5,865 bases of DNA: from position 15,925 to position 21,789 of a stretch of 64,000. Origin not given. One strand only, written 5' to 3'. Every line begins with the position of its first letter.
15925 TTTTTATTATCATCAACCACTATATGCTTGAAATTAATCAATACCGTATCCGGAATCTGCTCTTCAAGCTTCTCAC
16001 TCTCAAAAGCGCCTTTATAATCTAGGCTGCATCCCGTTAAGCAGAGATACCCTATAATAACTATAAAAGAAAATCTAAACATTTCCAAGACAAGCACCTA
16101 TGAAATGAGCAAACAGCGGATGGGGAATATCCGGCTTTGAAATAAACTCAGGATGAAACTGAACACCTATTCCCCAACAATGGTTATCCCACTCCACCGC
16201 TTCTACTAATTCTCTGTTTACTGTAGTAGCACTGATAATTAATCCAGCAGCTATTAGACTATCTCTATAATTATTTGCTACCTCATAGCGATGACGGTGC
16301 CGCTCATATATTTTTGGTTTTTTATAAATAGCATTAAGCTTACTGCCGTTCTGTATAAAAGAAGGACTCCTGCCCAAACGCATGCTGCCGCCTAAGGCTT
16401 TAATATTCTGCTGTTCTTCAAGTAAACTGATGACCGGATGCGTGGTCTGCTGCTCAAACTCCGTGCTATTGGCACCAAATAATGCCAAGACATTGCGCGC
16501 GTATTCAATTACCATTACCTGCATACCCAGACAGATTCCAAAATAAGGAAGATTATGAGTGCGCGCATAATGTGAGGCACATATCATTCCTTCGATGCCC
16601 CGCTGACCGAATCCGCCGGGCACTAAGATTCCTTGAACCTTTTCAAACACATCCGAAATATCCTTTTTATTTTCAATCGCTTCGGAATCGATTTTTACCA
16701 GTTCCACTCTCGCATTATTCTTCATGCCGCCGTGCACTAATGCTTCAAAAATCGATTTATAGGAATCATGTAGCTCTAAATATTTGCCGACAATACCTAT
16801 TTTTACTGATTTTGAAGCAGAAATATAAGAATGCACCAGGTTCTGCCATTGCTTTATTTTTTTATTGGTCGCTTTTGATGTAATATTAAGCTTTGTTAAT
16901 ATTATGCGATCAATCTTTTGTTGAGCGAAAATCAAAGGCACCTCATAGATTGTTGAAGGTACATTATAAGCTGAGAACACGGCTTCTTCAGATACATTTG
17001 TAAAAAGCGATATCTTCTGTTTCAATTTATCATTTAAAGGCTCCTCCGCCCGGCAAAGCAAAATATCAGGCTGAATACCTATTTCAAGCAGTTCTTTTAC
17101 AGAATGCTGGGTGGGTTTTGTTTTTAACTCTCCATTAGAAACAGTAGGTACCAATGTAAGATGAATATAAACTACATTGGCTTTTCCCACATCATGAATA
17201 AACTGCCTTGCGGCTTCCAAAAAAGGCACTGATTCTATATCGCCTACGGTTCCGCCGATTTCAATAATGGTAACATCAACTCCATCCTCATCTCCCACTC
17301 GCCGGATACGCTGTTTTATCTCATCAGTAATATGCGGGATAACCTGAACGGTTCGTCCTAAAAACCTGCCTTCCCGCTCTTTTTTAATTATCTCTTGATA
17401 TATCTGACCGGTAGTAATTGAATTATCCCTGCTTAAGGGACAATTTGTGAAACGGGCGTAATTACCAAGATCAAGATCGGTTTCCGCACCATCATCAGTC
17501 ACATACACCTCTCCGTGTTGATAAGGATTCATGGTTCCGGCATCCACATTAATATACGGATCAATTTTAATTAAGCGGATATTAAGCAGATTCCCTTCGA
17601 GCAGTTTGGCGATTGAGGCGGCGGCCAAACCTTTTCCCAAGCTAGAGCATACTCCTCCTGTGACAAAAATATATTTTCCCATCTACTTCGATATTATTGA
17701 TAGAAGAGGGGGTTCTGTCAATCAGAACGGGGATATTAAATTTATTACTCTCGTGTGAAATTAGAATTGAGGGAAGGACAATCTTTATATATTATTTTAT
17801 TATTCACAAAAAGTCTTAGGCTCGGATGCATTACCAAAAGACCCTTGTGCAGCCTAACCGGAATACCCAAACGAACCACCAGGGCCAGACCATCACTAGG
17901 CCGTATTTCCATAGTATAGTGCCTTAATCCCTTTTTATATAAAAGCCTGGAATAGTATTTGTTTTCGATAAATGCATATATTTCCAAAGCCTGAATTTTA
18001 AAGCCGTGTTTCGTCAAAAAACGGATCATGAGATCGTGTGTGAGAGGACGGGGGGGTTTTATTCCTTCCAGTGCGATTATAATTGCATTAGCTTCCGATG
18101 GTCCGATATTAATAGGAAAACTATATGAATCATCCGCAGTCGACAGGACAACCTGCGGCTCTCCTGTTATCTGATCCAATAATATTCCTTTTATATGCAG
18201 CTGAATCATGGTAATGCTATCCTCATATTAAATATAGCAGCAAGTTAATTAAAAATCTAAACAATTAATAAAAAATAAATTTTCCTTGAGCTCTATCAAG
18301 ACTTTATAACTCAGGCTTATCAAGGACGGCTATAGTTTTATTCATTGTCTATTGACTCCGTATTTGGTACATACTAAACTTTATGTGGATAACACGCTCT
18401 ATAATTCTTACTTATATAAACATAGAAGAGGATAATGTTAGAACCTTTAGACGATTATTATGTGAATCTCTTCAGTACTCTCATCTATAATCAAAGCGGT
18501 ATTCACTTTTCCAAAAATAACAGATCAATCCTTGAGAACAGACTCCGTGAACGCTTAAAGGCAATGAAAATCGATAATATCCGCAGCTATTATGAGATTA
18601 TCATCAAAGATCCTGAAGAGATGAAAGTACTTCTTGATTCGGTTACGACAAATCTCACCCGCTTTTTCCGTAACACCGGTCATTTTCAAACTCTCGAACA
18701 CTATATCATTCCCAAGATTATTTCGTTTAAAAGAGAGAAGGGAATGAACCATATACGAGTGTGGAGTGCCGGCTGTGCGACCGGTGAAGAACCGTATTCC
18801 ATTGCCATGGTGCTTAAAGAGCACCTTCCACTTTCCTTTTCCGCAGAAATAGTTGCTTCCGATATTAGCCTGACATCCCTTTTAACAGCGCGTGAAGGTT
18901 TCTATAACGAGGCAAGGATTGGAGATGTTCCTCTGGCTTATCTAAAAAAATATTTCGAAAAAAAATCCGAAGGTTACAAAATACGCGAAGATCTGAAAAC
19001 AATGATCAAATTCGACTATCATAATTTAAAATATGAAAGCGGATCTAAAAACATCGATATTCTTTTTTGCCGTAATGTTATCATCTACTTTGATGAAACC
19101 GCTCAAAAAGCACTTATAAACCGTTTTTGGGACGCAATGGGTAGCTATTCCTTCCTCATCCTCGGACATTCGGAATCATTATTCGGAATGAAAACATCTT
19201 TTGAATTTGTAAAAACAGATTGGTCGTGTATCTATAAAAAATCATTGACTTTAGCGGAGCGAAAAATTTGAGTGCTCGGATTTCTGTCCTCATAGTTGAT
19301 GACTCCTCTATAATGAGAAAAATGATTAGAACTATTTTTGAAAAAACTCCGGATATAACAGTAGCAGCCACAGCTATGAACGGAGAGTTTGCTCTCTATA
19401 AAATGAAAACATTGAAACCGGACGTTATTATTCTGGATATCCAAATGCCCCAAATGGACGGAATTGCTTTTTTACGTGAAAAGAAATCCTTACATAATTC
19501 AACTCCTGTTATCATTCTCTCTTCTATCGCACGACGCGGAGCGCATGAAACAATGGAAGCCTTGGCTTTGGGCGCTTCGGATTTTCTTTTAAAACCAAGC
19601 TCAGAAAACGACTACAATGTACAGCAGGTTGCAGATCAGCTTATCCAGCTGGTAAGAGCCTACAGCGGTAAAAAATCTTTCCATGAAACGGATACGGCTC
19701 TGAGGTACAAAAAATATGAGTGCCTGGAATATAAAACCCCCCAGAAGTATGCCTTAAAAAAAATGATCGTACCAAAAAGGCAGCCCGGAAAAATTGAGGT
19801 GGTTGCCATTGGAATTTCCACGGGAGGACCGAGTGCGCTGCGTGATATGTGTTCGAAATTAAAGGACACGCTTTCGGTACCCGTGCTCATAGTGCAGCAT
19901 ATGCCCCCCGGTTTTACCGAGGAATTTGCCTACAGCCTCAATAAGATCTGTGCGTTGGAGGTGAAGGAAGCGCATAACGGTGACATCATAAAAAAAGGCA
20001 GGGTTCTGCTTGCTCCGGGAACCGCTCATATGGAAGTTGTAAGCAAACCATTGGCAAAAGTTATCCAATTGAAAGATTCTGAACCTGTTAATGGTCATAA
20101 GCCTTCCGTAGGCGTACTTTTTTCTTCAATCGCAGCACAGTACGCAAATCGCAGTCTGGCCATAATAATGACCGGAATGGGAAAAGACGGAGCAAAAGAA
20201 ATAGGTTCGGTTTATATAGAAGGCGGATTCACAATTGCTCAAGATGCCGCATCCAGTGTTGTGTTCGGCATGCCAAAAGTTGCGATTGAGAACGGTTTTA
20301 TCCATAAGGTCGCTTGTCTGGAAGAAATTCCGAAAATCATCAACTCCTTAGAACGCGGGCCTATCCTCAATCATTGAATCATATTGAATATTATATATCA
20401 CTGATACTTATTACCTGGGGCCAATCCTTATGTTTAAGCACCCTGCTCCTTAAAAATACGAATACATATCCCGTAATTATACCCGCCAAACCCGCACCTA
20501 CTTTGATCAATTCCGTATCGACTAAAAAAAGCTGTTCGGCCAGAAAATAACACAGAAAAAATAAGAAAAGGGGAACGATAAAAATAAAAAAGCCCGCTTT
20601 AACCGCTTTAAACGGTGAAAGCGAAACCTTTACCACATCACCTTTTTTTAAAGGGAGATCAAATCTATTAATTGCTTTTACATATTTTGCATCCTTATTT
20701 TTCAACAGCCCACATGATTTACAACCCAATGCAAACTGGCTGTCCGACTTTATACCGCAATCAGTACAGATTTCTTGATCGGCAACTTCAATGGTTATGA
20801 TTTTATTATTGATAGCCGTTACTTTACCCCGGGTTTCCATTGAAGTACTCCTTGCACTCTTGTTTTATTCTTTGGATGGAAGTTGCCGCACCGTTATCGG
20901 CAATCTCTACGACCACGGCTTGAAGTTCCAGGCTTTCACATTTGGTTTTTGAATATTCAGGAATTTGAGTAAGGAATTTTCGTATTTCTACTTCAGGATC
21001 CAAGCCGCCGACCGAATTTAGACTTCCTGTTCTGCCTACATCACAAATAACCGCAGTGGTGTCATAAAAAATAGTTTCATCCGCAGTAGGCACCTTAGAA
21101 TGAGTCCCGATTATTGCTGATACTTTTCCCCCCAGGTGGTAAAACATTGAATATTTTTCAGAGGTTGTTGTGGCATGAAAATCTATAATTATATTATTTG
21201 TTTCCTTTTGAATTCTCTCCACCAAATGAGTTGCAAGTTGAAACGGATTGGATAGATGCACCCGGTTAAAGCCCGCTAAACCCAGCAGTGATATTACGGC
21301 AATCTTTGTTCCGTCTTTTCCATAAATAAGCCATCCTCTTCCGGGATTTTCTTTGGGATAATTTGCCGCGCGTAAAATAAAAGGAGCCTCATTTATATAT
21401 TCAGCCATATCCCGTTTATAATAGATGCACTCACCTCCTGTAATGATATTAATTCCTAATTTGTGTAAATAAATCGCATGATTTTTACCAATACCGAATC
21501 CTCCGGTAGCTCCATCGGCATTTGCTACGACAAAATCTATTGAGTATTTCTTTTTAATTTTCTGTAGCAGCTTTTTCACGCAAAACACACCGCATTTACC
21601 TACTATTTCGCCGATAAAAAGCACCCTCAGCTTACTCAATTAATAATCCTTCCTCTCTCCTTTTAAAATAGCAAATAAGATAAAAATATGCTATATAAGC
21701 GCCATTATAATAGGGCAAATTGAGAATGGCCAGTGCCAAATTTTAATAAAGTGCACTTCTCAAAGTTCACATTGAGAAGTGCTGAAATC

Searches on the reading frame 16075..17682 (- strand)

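Call 46: search_protein_families(library=pfam, proteins=[window:16075-17682:-], max_evalue=0.00001)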
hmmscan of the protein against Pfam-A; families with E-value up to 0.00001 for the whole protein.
window:16075-17682:- (535 aa): 3 families
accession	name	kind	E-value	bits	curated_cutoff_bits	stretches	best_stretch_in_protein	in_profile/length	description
PF06418.20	CTP_synth_N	-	2.4e-121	404.6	26.1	1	3-267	1-265/265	CTP synthase N-terminus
PF00117.34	GATase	-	9.9e-40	136.7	22.8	1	304-528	2-188/190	Glutamine amidotransferase class-I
PF07722.19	Peptidase_C26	-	8e-10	39.3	20.5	1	373-512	101-219/219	Peptidase C26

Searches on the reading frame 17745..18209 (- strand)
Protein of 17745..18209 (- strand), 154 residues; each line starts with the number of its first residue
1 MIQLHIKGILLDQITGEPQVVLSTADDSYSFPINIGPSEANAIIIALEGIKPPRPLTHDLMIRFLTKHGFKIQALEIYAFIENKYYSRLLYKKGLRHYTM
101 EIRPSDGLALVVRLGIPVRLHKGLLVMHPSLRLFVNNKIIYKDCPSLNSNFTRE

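Call 46: search_protein_families(library=pfam, proteins=[window:17745-18209:-], max_evalue=0.00001)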
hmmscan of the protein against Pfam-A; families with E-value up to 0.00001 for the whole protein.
window:17745-18209:- (154 aa): 1 family
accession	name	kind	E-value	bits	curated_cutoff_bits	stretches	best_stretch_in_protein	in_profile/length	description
PF02577.19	BFN_dom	-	8e-27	93.7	27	1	20-125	1-104/112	Bifunctional nuclease domain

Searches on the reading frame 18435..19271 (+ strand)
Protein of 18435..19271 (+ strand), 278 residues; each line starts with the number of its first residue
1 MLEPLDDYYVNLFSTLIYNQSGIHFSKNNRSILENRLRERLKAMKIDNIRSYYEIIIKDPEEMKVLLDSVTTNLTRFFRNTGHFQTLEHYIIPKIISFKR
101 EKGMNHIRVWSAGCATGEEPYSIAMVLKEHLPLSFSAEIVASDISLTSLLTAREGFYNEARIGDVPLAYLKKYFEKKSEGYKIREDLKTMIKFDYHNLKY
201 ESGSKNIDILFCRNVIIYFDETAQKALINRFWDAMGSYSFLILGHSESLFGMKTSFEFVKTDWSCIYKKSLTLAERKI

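Call 46: search_protein_families(library=pfam, proteins=[window:18435-19271:+], max_evalue=0.00001)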
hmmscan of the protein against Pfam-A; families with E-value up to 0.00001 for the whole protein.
window:18435-19271:+ (278 aa): 2 families
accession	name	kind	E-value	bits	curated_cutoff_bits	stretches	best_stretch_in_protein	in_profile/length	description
PF01739.24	CheR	-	3e-63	213.2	27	1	73-264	1-194/195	CheR methyltransferase, SAM binding domain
PF03705.20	CheR_N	-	9e-12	45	27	1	12-60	5-53/53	CheR methyltransferase, all-alpha domain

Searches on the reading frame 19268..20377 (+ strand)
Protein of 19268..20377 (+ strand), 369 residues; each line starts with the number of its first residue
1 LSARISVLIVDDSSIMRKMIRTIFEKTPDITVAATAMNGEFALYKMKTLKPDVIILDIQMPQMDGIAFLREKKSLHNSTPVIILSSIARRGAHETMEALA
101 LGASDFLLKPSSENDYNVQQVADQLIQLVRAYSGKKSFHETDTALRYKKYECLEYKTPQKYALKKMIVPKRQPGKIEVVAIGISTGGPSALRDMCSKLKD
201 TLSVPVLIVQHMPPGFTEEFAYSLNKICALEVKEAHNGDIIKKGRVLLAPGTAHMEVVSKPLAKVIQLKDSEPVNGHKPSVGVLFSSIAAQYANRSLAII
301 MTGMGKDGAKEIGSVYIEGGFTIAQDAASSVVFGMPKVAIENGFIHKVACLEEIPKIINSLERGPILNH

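Call 46: search_protein_families(library=pfam, proteins=[window:19268-20377:+], max_evalue=0.00001)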
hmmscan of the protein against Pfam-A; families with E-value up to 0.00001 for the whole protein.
window:19268-20377:+ (369 aa): 2 families
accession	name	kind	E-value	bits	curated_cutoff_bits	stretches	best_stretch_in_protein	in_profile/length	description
PF01339.22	CheB_methylest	-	4.7e-59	199.4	24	1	179-357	1-173/174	CheB methylesterase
PF00072.30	Response_reg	-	1.2e-25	90.3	30.2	1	7-115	1-105/111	Response regulator receiver domain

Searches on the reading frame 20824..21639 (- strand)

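Call 46: search_protein_families(library=pfam, proteins=[window:20824-21639:-], max_evalue=0.00001)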
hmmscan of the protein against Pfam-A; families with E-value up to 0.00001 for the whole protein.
window:20824-21639:- (271 aa): 1 family
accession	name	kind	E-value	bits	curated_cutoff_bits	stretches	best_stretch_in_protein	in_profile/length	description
PF13277.11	YmdB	-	4.9e-86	288.5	27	1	7-258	1-253/253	YmdB-like protein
